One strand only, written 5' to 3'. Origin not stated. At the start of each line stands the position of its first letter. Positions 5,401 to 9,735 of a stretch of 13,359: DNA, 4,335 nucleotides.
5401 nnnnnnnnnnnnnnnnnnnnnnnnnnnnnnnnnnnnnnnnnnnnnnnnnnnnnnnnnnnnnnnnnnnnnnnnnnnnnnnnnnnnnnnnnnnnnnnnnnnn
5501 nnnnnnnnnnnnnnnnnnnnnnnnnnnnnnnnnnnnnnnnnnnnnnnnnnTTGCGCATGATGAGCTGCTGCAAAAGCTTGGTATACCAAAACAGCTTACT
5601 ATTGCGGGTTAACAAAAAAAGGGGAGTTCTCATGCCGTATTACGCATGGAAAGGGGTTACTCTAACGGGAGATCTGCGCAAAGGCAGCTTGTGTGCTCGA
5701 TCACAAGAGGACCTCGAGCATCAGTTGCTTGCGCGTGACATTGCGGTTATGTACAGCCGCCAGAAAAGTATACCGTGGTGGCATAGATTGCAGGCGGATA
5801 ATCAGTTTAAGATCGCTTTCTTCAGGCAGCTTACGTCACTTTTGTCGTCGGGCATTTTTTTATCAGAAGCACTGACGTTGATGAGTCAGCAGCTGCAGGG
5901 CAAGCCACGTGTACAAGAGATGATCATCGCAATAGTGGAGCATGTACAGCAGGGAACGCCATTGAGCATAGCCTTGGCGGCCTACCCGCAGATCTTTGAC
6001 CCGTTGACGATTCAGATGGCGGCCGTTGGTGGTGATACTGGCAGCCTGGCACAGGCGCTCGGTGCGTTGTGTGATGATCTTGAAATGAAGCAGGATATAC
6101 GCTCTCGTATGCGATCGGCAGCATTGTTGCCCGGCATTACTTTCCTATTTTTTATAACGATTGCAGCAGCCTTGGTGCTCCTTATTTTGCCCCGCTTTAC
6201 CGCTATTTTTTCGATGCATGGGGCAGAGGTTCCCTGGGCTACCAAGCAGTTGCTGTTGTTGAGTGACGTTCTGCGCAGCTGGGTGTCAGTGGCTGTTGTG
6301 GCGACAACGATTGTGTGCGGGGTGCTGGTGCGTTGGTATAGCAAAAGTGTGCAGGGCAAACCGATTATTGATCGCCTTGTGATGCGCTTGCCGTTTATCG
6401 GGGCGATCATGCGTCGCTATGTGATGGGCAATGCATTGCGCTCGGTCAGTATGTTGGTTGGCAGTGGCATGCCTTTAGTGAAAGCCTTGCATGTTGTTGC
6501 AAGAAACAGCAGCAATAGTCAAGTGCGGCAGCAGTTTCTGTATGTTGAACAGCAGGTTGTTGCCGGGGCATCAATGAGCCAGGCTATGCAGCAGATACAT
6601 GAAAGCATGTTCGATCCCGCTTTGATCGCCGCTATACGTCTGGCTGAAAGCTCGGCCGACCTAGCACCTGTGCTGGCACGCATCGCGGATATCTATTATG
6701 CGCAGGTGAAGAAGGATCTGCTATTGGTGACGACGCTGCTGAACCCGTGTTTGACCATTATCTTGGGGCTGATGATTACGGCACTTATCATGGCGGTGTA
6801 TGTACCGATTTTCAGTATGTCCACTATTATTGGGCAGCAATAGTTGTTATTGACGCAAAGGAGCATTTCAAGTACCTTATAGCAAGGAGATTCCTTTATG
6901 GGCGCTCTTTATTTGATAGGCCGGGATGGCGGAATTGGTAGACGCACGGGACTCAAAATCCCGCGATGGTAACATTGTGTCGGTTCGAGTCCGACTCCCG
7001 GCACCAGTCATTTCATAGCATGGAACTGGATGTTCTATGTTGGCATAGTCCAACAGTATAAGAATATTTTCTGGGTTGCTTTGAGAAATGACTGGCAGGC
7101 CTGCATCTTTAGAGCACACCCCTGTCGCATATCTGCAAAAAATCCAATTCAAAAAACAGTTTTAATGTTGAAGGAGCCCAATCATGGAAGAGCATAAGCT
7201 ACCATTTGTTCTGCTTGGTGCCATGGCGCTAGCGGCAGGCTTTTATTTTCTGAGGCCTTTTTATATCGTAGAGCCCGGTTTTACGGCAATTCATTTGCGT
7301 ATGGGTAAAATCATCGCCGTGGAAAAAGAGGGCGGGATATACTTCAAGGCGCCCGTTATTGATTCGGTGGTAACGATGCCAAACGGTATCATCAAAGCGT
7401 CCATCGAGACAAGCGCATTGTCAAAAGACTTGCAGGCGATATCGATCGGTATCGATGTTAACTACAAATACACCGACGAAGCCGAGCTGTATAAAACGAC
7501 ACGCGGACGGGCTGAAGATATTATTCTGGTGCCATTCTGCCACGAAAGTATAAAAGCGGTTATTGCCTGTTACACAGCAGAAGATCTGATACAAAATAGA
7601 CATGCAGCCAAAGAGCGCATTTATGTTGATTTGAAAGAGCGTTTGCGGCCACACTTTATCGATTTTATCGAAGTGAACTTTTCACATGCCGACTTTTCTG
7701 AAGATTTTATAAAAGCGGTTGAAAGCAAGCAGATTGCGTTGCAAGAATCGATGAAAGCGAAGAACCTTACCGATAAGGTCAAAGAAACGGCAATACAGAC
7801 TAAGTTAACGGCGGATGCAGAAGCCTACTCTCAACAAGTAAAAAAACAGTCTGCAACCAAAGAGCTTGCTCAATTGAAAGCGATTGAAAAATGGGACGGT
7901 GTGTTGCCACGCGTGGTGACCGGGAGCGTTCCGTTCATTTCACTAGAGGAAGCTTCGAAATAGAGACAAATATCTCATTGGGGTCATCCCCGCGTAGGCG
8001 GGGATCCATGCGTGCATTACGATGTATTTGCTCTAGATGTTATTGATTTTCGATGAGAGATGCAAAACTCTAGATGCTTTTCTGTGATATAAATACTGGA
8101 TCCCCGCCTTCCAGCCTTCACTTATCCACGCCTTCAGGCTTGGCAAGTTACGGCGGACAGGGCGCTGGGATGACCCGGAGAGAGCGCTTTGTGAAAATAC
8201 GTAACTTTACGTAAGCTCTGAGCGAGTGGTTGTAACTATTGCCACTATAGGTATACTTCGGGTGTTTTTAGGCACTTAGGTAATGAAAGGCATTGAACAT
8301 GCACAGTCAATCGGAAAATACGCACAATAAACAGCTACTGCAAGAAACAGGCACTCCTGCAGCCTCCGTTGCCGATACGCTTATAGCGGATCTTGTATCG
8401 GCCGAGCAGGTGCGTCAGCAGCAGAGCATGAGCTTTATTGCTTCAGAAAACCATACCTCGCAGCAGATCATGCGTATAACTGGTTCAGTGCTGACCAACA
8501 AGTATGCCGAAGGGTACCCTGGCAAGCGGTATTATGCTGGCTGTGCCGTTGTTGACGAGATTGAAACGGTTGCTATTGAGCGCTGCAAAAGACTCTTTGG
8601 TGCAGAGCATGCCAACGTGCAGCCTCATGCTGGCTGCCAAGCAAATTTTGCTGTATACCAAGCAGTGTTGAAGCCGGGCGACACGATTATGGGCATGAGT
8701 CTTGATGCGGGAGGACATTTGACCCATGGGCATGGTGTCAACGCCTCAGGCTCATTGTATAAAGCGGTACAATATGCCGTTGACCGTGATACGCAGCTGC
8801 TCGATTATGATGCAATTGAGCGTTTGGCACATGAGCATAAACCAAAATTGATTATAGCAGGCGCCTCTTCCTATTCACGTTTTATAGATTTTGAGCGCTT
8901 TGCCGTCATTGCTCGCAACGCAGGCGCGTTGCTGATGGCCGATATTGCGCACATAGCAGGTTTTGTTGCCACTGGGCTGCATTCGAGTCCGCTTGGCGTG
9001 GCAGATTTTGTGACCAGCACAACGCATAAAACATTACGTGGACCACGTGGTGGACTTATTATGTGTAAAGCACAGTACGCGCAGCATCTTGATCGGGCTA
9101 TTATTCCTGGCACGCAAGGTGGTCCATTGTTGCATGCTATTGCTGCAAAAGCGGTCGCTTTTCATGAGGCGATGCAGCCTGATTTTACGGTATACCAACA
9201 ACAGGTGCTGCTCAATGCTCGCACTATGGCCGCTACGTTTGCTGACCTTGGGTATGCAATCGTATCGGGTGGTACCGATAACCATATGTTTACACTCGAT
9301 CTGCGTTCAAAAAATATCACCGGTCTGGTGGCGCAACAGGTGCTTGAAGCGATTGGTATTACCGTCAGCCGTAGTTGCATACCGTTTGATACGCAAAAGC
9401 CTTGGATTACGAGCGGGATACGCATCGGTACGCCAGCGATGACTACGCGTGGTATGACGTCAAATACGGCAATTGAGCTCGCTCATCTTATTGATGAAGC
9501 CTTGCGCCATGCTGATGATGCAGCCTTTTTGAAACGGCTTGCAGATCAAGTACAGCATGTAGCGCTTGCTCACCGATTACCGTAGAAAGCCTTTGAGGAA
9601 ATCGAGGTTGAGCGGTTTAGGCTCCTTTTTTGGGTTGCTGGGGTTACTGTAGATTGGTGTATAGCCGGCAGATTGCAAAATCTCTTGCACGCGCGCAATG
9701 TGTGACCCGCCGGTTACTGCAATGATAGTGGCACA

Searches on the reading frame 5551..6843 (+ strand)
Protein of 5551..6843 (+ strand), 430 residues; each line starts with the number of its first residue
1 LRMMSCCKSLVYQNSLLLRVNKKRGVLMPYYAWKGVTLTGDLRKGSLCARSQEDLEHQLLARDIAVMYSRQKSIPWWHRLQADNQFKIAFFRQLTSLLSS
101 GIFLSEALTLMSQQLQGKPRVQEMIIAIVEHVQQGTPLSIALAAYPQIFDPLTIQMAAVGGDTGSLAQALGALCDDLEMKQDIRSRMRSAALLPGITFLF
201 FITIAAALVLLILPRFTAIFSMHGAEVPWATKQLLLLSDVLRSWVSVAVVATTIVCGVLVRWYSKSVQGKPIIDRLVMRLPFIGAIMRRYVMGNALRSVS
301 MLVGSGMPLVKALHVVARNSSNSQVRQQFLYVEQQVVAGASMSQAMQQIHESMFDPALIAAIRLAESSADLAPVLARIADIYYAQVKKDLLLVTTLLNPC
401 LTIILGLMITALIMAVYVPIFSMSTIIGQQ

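Call 7: search_protein_families(library=pfam, proteins=[window:5551-6843:+], max_evalue=0.01)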
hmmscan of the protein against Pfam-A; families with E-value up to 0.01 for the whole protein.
window:5551-6843:+ (430 aa): 1 family
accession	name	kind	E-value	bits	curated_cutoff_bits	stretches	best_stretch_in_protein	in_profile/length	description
PF00482.28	T2SSF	-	9.1e-48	161.8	25.2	2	295-419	1-125/125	Type II secretion system (T2SS), protein F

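Call 17: find_related_loci(query=window:5632-6843:+, collection=genome_contigs, flank=10000)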
Query window:5632-6843:+ (403 aa) in genome_contigs; peptide patterns used: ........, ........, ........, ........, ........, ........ (x = any residue, [..] = any of these).
31 stretches matched a pattern; 6 encode a relative of the query (tblastn E <= 1e-3); 6 distinct loci.
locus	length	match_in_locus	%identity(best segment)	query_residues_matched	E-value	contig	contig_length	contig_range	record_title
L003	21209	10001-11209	91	1-403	0e+0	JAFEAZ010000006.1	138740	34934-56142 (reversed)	Candidatus Dependentiae bacterium isolate SZAS-2 CK_MAG-9__6__length-138740, whole genome shotgun sequence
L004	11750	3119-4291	33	1-395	6e-61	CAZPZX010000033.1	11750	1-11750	MAG TPA_asm: uncultured Pseudomonadota bacterium isolate SRP199154_co2_38 genome assembly, contig: NODE_3700_length_1175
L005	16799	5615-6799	34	1-397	4e-59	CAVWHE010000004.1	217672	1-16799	MAG: uncultured bacterium isolate MFD01476.bin.1.4 genome assembly, contig: contig_65991, whole genome shotgun sequence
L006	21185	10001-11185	30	1-399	1e-57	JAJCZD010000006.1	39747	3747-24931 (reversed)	MAG: Candidatus Dependentiae bacterium isolate OFTM184 OFTM184_5, whole genome shotgun sequence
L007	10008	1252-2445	26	1-397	2e-40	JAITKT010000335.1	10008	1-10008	MAG: Deltaproteobacteria bacterium isolate Pcl387_bin74 k119_2559568, whole genome shotgun sequence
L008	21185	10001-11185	35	1-400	6e-60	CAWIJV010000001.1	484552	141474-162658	MAG: uncultured bacterium isolate MFD09495.bin.1.131 genome assembly, contig: contig_1252, whole genome shotgun sequence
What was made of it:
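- Taxon and synteny: the T2SSF neighbour is 91% identical to that of Candidatus Dependentiae SZAS-2 (call 17).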

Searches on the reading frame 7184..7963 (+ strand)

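Call 7: search_protein_families(library=pfam, proteins=[window:7184-7963:+], max_evalue=0.01)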
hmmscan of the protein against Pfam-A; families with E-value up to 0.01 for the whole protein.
window:7184-7963:+ (259 aa): 1 family
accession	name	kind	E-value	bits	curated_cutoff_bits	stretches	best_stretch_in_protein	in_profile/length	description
PF01145.31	Band_7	-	8.3e-25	88.3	23.6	1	28-197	2-166/176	SPFH domain / Band 7 family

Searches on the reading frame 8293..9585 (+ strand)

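Call 7: search_protein_families(library=pfam, proteins=[window:8293-9585:+], max_evalue=0.01)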
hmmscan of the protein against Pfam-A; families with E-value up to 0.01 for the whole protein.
window:8293-9585:+ (430 aa): 1 family
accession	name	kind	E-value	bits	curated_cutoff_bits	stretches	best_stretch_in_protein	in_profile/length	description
PF00464.25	SHMT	-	6e-150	499.7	27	1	27-400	4-399/399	Serine hydroxymethyltransferase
